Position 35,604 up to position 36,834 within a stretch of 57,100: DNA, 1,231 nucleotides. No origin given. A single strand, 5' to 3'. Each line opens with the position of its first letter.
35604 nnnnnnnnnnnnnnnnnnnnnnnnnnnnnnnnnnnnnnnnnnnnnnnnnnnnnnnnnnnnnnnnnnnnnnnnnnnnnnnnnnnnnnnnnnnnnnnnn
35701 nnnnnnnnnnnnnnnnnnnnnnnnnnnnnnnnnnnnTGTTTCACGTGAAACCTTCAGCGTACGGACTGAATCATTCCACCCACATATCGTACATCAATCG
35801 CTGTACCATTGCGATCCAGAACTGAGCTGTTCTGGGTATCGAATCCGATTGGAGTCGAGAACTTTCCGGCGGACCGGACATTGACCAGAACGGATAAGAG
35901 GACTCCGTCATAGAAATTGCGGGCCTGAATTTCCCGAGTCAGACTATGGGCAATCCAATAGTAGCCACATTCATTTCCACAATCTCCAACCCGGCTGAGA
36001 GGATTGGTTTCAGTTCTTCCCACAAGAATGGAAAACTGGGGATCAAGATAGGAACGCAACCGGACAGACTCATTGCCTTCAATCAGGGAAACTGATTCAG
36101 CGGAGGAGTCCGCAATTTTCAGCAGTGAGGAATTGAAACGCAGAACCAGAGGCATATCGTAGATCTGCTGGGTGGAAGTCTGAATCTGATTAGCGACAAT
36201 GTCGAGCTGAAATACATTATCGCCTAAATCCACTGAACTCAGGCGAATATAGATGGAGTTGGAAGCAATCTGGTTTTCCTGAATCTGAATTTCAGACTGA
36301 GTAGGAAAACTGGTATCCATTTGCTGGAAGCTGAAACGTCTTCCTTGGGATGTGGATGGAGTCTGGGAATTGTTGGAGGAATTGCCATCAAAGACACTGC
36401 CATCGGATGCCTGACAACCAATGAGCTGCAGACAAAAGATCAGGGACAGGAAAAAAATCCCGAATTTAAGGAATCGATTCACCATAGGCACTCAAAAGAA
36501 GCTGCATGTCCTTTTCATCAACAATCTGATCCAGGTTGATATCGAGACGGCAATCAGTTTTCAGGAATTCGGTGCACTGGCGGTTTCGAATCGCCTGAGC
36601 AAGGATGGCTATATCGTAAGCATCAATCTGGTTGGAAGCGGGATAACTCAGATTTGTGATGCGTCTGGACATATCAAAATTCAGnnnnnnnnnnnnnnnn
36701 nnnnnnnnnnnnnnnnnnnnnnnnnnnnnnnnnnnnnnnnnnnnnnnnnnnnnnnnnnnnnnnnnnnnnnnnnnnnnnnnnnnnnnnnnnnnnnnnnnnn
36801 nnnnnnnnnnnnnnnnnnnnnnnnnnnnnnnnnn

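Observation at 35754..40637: Non-cellulosomal cohesin-dockerin system that may tether a metalloprotease to the cell surface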

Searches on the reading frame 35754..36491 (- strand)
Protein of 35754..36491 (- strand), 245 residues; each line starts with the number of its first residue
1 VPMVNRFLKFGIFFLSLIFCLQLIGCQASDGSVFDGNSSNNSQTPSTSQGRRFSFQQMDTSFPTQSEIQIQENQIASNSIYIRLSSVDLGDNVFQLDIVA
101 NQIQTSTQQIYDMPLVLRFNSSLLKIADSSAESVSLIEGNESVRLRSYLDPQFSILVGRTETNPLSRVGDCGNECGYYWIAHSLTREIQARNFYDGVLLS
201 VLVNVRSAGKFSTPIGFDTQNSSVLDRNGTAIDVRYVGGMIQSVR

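Call 3: search_protein_families(library=pfam, proteins=[window:35754-36491:-], max_evalue=1)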
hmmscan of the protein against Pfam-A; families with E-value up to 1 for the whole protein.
window:35754-36491:- (245 aa): 0 families

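Call 4: search_protein_families(library=ncbifam, proteins=[window:35754-36491:-], max_evalue=1)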
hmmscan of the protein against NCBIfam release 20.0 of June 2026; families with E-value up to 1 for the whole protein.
window:35754-36491:- (245 aa): 0 families

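Call 5: search_protein_families(library=pfam, proteins=[window:35757-36416:-], max_evalue=10)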
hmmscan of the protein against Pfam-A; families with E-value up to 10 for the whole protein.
seq(220 aa): 0 families

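Call 6: search_solved_structures(query=window:35754-36491:-, max_evalue=10)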
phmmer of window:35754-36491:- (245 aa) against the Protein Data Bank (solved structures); distinct sequences matched with E-value up to 10: 0.

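Call 7: find_homologous_proteins(query=window:35754-36491:-, max_evalue=0.001)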
Query window:35754-36491:- (245 aa): 2 proteins with E <= 0.001 among 332 candidates.
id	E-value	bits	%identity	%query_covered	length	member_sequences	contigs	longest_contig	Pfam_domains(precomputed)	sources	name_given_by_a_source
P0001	4.3e-153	525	100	99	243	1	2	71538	-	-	-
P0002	1.5e-135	468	88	99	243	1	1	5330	-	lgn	-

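Call 20: search_protein_representatives(protein=window:35754-36491:-)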
Query: 245 residues. Proteins with E-value up to 0.001 (for the whole library): 7; up to 1e-10: 5; up to 1e-30: 1. The best 7 are listed.
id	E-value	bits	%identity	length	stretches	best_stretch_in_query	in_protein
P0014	2.0e-66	239.9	54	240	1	14-242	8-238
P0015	7.1e-21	90.9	35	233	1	3-241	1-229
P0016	1.7e-20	89.7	33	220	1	16-242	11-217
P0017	1.1e-18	83.7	37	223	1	12-241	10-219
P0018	1.5e-16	76.8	29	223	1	15-243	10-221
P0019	2.5e-09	53.1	26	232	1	6-242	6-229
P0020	1.0e-05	41.3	30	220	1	20-241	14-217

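Call 22: find_homologous_proteins(query=A2, max_evalue=0.01)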
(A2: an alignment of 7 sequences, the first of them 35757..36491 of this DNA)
Query A2 (7 sequences) (245 aa, profile of the alignment): 12 proteins with E <= 0.01 among 3942 candidates.
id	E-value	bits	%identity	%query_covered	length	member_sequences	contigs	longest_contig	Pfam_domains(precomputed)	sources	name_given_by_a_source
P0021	6.7e-99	348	28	89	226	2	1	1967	-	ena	-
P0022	1.4e-97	343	26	89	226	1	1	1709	-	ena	-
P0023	1.1e-94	334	27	94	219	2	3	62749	-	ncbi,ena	-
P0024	5.7e-88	312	28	92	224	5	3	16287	-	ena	-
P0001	4.9e-85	302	100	99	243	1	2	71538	-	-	-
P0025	7.5e-85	302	28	94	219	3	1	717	-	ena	-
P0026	5.9e-84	299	31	94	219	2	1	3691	-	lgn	-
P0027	3.0e-83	296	29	89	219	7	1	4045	-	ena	-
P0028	1.1e-82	295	28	92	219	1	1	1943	-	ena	-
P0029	4.7e-82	293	28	89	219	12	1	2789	-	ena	-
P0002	5.8e-81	289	88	99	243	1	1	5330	-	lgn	-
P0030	4.9e-50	188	28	61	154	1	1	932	-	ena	-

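Call 32: predict_structure(alignment_id=A3)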
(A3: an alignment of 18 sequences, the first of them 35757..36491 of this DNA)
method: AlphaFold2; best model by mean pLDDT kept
length: 245 residues; sequences in the alignment: 18
mean_pLDDT: 76.1   pTM: 0.69
mean pLDDT of the five models: 76.1, 72.5, 72.0, 70.6, 68.9
residues with pLDDT >= 90: 77; 70-90: 88; 50-70: 49; < 50: 31
segments of 3 or more residues with pLDDT < 50: 27-49, 140-145
pLDDT, mean of each block of 10 residues (from residue 1): 66 82 56 38 38 89 87 94 88 90 82 91 82 61 49 72 58 79 71 82 88 93 90 94 85
secondary structure, 60 per line:
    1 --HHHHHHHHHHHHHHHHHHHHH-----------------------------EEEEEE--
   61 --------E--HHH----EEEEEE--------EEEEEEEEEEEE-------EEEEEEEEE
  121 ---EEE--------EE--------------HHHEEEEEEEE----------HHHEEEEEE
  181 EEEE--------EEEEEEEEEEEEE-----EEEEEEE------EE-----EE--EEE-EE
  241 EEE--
elements in order: H3-23 E53-58 E79-84 E93-104 E112-120 E124-126 E154-161 E175-184 E193-205 E211-217 E235-237 E239-243

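Call 34: fold_search(model_id=the predicted structure, library=pdb)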
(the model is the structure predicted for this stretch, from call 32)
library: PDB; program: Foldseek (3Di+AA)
matches with E <= 10: 1018; with E <= 0.001: 2
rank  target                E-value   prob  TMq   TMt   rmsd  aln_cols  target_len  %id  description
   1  3ul4_A                4.6e-04  1.00  0.37  0.58   6.1       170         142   16  Crystal structure of Coh-OlpA(Cthe_3080)-Doc918(Cthe_0918) complex: A novel type I Cohesin-Dockerin complex from Clost (released 2012-11-28)
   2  1g1k_A                6.8e-04  1.00  0.34  0.53   6.5       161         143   14  COHESIN MODULE FROM THE CELLULOSOME OF CLOSTRIDIUM CELLULOLYTICUM (released 2000-11-22)
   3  4wkz_B                1.7e-03  1.00  0.34  0.43   6.4       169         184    9  Complex of autonomous ScaG cohesin CohG and X-doc domains (released 2015-12-23)
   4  4fl4_I                2.0e-03  1.00  0.32  0.27   6.6       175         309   11  Scaffoldin conformation and dynamics revealed by a ternary complex from the Clostridium thermocellum cellulosome (released 2012-06-27)
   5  4n2o_E                2.1e-03  1.00  0.34  0.42   7.1       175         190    8  Structure of a novel autonomous cohesin protein from Ruminococcus flavefaciens (released 2013-12-18)
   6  4n2o_G                2.4e-03  1.00  0.35  0.42   6.9       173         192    9  Structure of a novel autonomous cohesin protein from Ruminococcus flavefaciens (released 2013-12-18)
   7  2jh2_A                2.6e-03  1.00  0.33  0.52   5.8       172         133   10  X-ray crystal structure of a cohesin-like module from Clostridium perfringens (released 2007-11-06)
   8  4n2o_F                2.6e-03  1.00  0.35  0.42   6.9       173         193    9  Structure of a novel autonomous cohesin protein from Ruminococcus flavefaciens (released 2013-12-18)
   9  2jh2_B                2.8e-03  1.00  0.32  0.50   6.5       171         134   12  X-ray crystal structure of a cohesin-like module from Clostridium perfringens (released 2007-11-06)
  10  6kge_A                2.9e-03  1.00  0.35  0.56   6.5       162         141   14  Crystal structure of CaDoc0917(R16D)-CaCohA2 complex at pH 5.5 (released 2020-07-08)
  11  4n2o_A                2.9e-03  1.00  0.37  0.44   6.2       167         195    8  Structure of a novel autonomous cohesin protein from Ruminococcus flavefaciens (released 2013-12-18)
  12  2jh2_C                3.3e-03  1.00  0.32  0.51   6.2       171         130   11  X-ray crystal structure of a cohesin-like module from Clostridium perfringens (released 2007-11-06)
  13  4n2o_C                3.8e-03  1.00  0.35  0.44   6.4       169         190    8  Structure of a novel autonomous cohesin protein from Ruminococcus flavefaciens (released 2013-12-18)
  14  6kgf_C                5.9e-03  1.00  0.37  0.57   5.9       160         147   14  Crystal structure of CaDoc0917(R16D)-CaCohA2 complex at pH 8.2 (released 2020-07-08)
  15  2w1n                  5.9e-03  1.00  0.33  0.35   5.8       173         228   10  cohesin and fibronectin type-III double module construct from the Clostridium perfringens glycoside hydrolase GH84C (released 2009-02-03)
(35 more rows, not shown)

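Call 48: search_solved_structures(query=A3, max_evalue=10, show_alignments=1)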
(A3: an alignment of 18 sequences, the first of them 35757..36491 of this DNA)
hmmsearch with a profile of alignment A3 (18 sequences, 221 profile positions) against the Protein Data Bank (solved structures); distinct sequences matched with E-value up to 10: 6.
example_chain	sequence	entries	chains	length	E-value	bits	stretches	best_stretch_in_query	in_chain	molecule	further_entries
3l8q_A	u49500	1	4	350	0.014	17.9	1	84-117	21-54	Cellulosomal scaffoldin adaptor protein B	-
1qzn_A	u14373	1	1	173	0.19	14.2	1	84-117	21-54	cellulosomal scaffoldin adaptor protein B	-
1zv9_A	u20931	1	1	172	0.19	14.2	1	84-117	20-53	Cellulosomal scaffoldin adaptor protein B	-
3f2l_A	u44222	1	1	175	0.2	14.2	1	84-117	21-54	Cellulosomal scaffoldin adaptor protein B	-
3bwz_A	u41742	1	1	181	0.21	14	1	84-117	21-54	Cellulosomal scaffoldin adaptor protein B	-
5uk3_A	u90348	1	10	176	0.29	13.6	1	111-180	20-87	Uncharacterized protein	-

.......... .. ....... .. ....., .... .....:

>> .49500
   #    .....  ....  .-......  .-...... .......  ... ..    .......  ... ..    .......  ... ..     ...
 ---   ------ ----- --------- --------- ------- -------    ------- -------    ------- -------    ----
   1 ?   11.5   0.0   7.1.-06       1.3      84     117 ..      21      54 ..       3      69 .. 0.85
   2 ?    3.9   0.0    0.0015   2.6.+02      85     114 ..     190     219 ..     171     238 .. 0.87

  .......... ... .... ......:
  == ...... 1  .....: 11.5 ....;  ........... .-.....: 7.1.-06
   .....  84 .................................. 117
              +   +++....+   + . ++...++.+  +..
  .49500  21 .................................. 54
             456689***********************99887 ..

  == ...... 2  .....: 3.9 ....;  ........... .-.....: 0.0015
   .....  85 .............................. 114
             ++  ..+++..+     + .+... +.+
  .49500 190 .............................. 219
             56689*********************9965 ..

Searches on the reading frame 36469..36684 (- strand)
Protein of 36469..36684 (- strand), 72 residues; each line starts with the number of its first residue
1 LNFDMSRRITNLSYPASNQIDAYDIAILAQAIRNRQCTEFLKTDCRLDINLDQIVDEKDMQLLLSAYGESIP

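Call 68: find_related_loci(query=A8, collection=genome_contigs, flank=4000)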
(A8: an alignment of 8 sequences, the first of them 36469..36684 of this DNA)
Query A8 (72 aa) in genome_contigs; peptide patterns used: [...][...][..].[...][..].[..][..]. (x = any residue, [..] = any of these).
80 stretches matched a pattern; 7 encode a relative of the query (tblastn E <= 1e-3); 7 distinct loci.
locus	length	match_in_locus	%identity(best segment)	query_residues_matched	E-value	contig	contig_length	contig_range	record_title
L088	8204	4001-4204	49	1-68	2e-19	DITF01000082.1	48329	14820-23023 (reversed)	MAG TPA_asm: bacterium UBP17_UBA6191 isolate UBA6191 UBA6191_contig_64839, whole genome shotgun sequence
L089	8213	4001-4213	49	1-72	2e-19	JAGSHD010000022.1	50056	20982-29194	MAG: Candidatus Cloacimonadota bacterium isolate GY13CL_bin.7 k141_142829_length_50056_cov_44.0516, whole genome shotgun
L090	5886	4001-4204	47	1-68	6e-19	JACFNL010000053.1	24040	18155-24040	MAG: Candidatus Cloacimonadota bacterium isolate BROCD023 NODE_1641_length_24040_cov_6.171982, whole genome shotgun sequ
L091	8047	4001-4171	50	12-69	2e-15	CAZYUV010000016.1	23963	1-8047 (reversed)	MAG TPA_asm: uncultured bacterium isolate binchicken_co76_416 genome assembly, contig: NODE_2424_length_23963_cov_5.7062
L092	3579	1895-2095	47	1-68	7e-15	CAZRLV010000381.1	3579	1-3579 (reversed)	MAG TPA_asm: uncultured bacterium isolate binchicken_co141_92 genome assembly, contig: NODE_82366_length_3579_cov_3.8924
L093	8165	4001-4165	50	14-69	9e-14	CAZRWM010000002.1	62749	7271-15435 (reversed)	MAG TPA_asm: uncultured bacterium isolate binchicken_co76_518 genome assembly, contig: NODE_466_length_62749_cov_14.0233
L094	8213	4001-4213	40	1-72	2e-13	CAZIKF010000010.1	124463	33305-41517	MAG TPA_asm: uncultured bacterium isolate binchicken_co28_71 genome assembly, contig: NODE_89_length_124463_cov_27.81975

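Call 76: search_protein_families(library=ncbifam, proteins=[window:36469-36684:-], max_evalue=1)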
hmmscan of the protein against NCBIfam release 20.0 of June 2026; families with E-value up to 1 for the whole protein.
seq(72 aa): 0 families
